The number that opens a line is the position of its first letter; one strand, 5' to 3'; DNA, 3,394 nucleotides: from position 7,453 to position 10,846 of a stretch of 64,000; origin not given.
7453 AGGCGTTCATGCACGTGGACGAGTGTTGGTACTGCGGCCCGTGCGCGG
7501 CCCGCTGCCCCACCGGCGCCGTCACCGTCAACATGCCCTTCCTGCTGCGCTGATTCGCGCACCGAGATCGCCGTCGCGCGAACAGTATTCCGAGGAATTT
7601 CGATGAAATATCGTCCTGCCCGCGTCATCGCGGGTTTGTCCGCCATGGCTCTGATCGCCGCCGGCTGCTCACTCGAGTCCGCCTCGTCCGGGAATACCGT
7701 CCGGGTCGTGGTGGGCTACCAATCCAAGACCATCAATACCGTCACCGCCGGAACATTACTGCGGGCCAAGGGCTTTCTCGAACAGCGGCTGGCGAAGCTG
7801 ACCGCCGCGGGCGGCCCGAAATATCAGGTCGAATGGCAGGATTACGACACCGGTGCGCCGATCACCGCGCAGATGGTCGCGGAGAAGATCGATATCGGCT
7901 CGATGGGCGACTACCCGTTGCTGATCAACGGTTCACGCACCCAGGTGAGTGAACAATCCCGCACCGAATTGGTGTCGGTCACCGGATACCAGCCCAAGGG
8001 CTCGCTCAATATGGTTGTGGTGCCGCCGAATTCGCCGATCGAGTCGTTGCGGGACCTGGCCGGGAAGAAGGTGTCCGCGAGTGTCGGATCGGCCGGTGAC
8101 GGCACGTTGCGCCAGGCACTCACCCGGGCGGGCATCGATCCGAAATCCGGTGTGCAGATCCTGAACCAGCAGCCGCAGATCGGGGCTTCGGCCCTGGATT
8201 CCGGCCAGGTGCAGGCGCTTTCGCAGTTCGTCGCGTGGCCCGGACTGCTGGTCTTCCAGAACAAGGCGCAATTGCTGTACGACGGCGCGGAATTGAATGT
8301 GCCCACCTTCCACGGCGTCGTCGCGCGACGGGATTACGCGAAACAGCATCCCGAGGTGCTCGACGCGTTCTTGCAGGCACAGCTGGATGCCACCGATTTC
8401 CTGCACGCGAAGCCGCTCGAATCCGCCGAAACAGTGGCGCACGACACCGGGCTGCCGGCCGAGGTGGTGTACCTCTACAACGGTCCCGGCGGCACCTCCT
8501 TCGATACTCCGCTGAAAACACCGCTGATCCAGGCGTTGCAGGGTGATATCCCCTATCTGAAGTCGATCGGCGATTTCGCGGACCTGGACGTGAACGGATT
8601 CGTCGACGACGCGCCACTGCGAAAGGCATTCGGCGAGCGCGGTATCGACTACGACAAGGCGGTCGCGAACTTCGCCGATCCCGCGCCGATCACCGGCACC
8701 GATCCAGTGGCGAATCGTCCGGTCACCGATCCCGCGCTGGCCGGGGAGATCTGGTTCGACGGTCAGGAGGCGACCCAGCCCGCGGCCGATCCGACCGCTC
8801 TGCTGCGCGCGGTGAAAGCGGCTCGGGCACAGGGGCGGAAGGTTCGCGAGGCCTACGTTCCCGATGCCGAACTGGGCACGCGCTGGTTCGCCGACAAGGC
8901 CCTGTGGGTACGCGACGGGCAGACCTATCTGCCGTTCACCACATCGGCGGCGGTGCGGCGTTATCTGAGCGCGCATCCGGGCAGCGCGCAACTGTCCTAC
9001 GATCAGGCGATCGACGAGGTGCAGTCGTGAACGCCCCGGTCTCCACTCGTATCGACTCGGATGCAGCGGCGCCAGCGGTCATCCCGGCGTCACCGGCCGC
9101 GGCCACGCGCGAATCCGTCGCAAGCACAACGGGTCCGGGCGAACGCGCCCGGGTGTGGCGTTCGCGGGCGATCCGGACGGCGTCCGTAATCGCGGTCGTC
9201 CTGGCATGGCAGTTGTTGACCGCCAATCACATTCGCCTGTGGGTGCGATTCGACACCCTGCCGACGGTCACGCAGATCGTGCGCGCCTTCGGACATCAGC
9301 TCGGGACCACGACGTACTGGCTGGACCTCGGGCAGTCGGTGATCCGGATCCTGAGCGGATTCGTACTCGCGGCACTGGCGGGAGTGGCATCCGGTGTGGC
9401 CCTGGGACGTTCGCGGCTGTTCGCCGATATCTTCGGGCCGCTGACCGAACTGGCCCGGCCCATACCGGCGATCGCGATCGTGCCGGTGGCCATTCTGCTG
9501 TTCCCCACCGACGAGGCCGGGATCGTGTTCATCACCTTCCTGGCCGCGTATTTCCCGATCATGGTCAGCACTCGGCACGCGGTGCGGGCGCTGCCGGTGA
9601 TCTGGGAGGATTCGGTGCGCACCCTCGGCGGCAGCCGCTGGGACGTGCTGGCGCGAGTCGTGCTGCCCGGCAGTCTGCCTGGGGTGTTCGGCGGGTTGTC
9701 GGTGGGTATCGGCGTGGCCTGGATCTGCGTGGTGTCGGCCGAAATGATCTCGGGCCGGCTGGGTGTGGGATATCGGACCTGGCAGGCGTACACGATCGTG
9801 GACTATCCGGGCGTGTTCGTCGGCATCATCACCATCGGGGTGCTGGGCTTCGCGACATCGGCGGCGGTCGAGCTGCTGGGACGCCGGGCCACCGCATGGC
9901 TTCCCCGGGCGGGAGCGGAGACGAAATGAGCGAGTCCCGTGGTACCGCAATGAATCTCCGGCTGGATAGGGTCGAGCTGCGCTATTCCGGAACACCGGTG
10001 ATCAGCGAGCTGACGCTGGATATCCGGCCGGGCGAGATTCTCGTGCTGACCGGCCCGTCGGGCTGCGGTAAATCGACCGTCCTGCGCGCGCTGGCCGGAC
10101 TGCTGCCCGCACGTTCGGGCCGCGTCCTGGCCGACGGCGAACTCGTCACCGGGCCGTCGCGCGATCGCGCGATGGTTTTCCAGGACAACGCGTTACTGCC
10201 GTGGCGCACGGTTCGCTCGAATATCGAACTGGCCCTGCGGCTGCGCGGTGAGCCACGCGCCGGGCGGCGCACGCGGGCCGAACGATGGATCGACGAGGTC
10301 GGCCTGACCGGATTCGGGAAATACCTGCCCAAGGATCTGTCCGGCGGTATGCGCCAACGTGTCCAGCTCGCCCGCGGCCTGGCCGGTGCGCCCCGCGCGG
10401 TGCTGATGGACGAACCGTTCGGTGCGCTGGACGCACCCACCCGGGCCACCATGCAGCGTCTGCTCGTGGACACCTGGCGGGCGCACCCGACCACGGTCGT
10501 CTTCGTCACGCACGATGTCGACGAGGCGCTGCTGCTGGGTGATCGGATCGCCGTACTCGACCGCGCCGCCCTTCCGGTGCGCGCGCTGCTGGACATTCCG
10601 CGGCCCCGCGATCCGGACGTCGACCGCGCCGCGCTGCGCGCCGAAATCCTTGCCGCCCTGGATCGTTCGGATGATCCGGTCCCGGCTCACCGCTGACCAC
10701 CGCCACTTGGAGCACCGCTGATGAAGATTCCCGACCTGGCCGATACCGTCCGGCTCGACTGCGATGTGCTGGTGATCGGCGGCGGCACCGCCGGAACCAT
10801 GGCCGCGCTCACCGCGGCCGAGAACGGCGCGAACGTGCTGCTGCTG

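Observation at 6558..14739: APS-reductase-like AprB/AprA pair split around a sulfonate-type ABC importer in a GntR-led operon, followed by a secreted aryl-sulfotransferase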

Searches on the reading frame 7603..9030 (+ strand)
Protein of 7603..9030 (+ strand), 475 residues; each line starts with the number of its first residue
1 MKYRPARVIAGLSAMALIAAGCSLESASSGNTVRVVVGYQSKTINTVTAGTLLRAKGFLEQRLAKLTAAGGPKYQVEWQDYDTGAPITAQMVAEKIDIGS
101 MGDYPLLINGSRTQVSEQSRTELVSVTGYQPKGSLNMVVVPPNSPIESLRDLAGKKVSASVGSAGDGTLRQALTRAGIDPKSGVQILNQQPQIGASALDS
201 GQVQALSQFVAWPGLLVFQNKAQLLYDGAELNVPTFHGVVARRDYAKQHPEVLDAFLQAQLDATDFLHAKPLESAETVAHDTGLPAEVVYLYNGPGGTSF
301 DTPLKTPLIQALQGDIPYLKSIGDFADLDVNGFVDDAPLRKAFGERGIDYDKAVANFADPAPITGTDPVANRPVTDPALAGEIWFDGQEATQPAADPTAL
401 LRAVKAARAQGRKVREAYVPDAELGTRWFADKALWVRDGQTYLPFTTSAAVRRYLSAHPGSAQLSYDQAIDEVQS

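Call 3: search_protein_families(library=pfam, proteins=[window:7603-9030:+], max_evalue=0.01)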
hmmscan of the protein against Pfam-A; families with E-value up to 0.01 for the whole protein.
window:7603-9030:+ (475 aa): 5 families
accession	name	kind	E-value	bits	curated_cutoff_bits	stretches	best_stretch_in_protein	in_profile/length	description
PF09084.16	NMT1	-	5.6e-16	59.5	20.5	1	133-273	72-215/216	NMT1/THI5 like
PF13379.11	NMT1_2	-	4.4e-08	33.7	24.7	1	160-274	130-244/252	NMT1-like family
PF16868.10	NMT1_3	-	9e-05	22.7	27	1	119-218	78-176/289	NMT1-like family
PF12974.12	Phosphonate-bd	-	0.00013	21.9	27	1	75-187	30-140/242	ABC transporter, phosphonate, periplasmic substrate-binding protein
PF04069.17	OpuAC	-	0.0079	16.3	21.2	0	73-263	28-230/257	Substrate binding domain of ABC-type glycine betaine transport system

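Call 4: search_protein_families(library=ncbifam, proteins=[window:7603-9030:+], max_evalue=0.01)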
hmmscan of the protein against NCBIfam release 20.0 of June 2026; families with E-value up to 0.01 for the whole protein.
window:7603-9030:+ (475 aa): 7 families
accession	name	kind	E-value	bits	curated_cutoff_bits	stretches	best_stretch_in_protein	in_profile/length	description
TIGR01728.1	SsuA_fam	subfamily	6.8e-39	133.8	163.5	1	35-289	1-238/290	aliphatic sulfonate ABC transporter substrate-binding protein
NF008588.0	PRK11553.1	subfamily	3.6e-24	85.3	299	1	17-313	11-286/319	aliphatic sulfonate ABC transporter substrate-binding protein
TIGR01729.1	taurine_ABC_bnd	equivalog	9.7e-23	81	304.25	1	66-271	19-217/300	taurine ABC transporter substrate-binding protein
NF008553.0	PRK11480.1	equivalog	2.4e-17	63.1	490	1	60-271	42-239/320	taurine ABC transporter substrate-binding protein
TIGR02122.1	TRAP_TAXI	subfamily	4.4e-08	32.3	84.35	1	13-207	8-195/320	TAXI family TRAP transporter solute-binding subunit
NF040735.1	SBP_SaoX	equivalog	1.7e-06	27.4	300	1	120-288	68-239/330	ABC transporter substrate-binding subunit SaoX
TIGR01098.1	3A0109s03R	subfamily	0.0013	18.3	112.05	1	78-158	70-144/253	phosphate/phosphite/phosphonate ABC transporter substrate-binding protein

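Call 73: search_solved_structures(query=window:7603-9030:+, max_evalue=0.01, show_alignments=1)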
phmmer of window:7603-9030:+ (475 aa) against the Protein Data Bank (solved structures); distinct sequences matched with E-value up to 0.01: 4.
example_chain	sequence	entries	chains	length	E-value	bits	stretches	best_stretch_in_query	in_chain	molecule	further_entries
2x26_A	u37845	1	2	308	5.8e-16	61.9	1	66-298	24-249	PERIPLASMIC ALIPHATIC SULPHONATES-BINDING PROTEIN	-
6ssy_A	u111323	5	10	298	9.4e-14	54.6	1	74-271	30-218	Taurine-binding periplasmic protein | Taurine ABC transporter substrate-binding protein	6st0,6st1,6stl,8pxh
3uif_A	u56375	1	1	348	3.1e-13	52.9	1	82-266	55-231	Sulfonate ABC transporter, periplasmic sulfonate-binding protein SsuA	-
3e4r_A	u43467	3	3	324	1.6e-12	50.6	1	57-314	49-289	Nitrate transport protein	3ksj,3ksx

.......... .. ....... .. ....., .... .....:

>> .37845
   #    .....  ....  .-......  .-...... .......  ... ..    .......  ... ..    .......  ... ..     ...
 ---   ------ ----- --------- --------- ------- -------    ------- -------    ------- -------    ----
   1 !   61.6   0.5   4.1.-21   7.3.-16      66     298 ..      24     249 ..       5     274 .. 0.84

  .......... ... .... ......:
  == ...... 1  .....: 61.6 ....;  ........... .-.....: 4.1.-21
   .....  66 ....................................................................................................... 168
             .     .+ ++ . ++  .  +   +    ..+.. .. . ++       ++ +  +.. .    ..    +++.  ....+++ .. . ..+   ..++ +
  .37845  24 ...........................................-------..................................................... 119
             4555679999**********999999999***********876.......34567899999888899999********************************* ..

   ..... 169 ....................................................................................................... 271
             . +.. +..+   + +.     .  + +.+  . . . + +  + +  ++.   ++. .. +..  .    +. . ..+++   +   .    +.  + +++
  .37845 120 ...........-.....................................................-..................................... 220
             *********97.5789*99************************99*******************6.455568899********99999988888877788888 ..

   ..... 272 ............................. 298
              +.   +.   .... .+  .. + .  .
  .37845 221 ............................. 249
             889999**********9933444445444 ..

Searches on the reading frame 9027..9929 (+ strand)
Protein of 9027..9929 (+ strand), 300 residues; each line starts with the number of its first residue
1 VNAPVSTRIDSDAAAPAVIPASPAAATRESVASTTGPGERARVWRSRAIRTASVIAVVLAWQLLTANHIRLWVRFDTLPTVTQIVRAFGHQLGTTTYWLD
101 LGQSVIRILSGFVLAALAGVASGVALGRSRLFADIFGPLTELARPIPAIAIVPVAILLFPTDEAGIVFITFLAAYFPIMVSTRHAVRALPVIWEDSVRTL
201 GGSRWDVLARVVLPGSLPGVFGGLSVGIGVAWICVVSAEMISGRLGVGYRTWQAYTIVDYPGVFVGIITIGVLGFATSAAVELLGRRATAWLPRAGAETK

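Call 3: search_protein_families(library=pfam, proteins=[window:9027-9929:+], max_evalue=0.01)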
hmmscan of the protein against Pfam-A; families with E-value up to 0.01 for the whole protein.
window:9027-9929:+ (300 aa): 1 family
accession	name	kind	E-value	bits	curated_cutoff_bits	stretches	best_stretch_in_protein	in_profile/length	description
PF00528.27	BPD_transp_1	-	1e-19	71.4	26.4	1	119-288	5-182/184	Binding-protein-dependent transport system inner membrane component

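Call 4: search_protein_families(library=ncbifam, proteins=[window:9027-9929:+], max_evalue=0.01)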
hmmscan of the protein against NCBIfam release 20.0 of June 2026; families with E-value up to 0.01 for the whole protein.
window:9027-9929:+ (300 aa): 12 families
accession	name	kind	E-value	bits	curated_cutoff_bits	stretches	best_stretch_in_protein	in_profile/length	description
TIGR01183.1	ntrB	equivalog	7.2e-35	120.5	209.05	1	99-281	17-199/202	nitrate ABC transporter permease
NF040733.1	ABC_perm_U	equivalog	1.1e-32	113.5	295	1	50-291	11-248/251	ABC transporter permease subunit SaoP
NF007545.0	PRK10160.1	equivalog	1.7e-31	109.7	342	1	49-292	26-271/275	taurine ABC transporter permease TauC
NF008470.0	PRK11365.1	equivalog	6.3e-27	94.6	347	1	44-293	8-254/263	aliphatic sulfonate ABC transporter permease SsuC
TIGR03416.1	ABC_choXWV_perm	equivalog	1.7e-07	31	363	1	84-259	72-245/267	choline ABC transporter permease subunit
TIGR02141.1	modB_ABC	equivalog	4e-07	29.9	182.6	1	169-225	85-142/208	molybdate ABC transporter permease subunit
NF008196.0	PRK10952.1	equivalog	4.4e-07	29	439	1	97-274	142-318/356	glycine betaine/L-proline ABC transporter permease ProW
NF006939.0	PRK09421.1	equivalog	2.1e-06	27.3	262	1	175-227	104-157/230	molybdate ABC transporter permease subunit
TIGR02138.1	phosphate_pstC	equivalog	2.9e-05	23.2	196.45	1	177-231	165-220/296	phosphate ABC transporter permease subunit PstC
NF008435.0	PRK11275.1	equivalog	0.00023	20.3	502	1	131-237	134-244/319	phosphate ABC transporter permease PstC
TIGR00974.1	3a0107s02c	equivalog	0.00035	19.8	193.45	1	170-229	132-195/272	phosphate ABC transporter permease PstA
TIGR02139.1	permease_CysT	equivalog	0.0053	16.4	246.1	1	171-228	139-197/265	sulfate ABC transporter permease subunit CysT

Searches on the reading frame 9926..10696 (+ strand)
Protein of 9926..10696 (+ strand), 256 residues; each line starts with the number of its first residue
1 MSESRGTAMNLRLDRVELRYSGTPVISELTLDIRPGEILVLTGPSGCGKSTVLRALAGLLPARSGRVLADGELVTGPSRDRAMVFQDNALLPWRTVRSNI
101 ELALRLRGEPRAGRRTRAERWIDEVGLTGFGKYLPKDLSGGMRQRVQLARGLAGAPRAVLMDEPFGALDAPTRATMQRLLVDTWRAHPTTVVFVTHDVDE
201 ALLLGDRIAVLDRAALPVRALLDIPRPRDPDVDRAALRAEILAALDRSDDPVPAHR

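Call 3: search_protein_families(library=pfam, proteins=[window:9926-10696:+], max_evalue=0.01)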
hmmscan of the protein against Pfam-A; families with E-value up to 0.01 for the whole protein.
window:9926-10696:+ (256 aa): 16 families
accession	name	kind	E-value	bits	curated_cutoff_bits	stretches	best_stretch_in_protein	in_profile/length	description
PF00005.33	ABC_tran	-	1.4e-29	103.9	25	1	28-165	3-136/137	ABC transporter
PF13401.12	AAA_22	-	3.5e-06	27.8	27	1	37-118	6-65/130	AAA domain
PF03215.21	Rad17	-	7.8e-06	26.4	23.8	1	30-59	39-68/186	Rad17 P-loop domain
PF13304.12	AAA_21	-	8e-06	26.6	27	1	38-60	1-23/304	AAA domain, putative AbiEii toxin, Type IV TA system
PF13521.12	AAA_28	-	1.2e-05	26.1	27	1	40-82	3-40/164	AAA domain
PF13191.12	AAA_16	-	2.9e-05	25.1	32.6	1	35-109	24-85/167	AAA ATPase domain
PF13555.12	AAA_29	-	6.1e-05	23.1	27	1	30-63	16-49/61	P-loop containing region of AAA domain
PF13604.12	AAA_30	-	0.00015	22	27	1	38-129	20-101/191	AAA domain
PF20703.3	nSTAND1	-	0.00019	21.7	27.1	1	26-64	23-59/379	Novel STAND NTPase 1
PF03193.22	RsgA_GTPase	-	0.0013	19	30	1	27-65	98-135/174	RsgA GTPase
PF13476.12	AAA_23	-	0.003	18.6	27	1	28-61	12-44/201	AAA domain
PF13671.12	AAA_33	-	0.0036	18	27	0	39-164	2-78/143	AAA domain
PF13238.12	AAA_18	-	0.0038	18.1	29.4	1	40-74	2-38/128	AAA domain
PF01637.24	ATPase_2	-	0.0063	16.8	33.2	1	33-60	17-44/225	ATPase domain predominantly from Archaea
PF25199.1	nSTAND_NTPase5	-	0.0065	16.7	34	0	34-61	39-66/145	Novel STAND NTPase 5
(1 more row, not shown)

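Call 4: search_protein_families(library=ncbifam, proteins=[window:9926-10696:+], max_evalue=0.01)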
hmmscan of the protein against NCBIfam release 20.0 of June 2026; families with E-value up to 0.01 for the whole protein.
window:9926-10696:+ (256 aa): 186 families (the best 25 are shown)
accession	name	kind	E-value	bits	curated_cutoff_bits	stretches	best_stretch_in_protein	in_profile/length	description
NF008421.0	PRK11248.1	equivalog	9e-64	215.4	357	1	11-211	2-202/255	taurine ABC transporter ATP-binding subunit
NF040729.1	ABC_ATP_SaoA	equivalog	1.2e-54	185.3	360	1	24-234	19-231/248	ABC transporter ATP-binding protein SaoA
NF008420.0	PRK11247.1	equivalog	1.7e-54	184.7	395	1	9-244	11-241/257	aliphatic sulfonates ABC transporter ATP-binding protein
TIGR01184.1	ntrCD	subfamily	4.7e-54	183.4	291.8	1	27-229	2-209/230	nitrate ABC transporter ATP-binding protein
TIGR01186.1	proV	subfamily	6.5e-53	180.1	326.6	1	26-212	9-204/363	betaine/proline/choline family ABC transporter ATP-binding protein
TIGR03265.1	PhnT2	equivalog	4.8e-51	174.1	457.7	1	10-215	4-212/353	putative 2-aminoethylphosphonate ABC transporter ATP-binding protein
TIGR03258.1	PhnT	equivalog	1.3e-49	169.2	499.15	1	8-214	6-216/359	2-aminoethylphosphonate ABC transport system ATP-binding subunit PhnT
TIGR03415.1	ABC_choXWV_ATP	equivalog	2.3e-49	168.4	483.75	1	26-213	40-240/382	choline ABC transporter ATP-binding protein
NF008653.0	PRK11650.1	subfamily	3.8e-49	167.6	432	1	10-213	3-210/357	sn-glycerol-3-phosphate ABC transporter ATP-binding protein UgpC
NF006987.0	PRK09452.1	equivalog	6e-49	166.7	482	1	9-213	16-223/378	spermidine/putrescine ABC transporter ATP-binding protein PotA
TIGR01187.1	potA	subfamily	2.5e-47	161.5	355.6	1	41-214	1-177/325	polyamine ABC transporter ATP-binding protein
TIGR00968.1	3a0106s01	subfamily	8.3e-46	156.4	342.75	1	14-214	4-207/237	sulfate ABC transporter ATP-binding protein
NF043075.1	MMSYN1_0197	equivalog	2.1e-44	151.9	550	1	11-214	3-209/341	spermidine/putrescine ABC transporter ATP-binding protein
NF008621.0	PRK11607.1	equivalog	3.9e-43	147.7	613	1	17-214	26-226/377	putrescine ABC transporter ATP-binding subunit PotG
NF008513.0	PRK11432.1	equivalog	3.8e-42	144.4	496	1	12-214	8-213/351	ferric ABC transporter ATP-binding protein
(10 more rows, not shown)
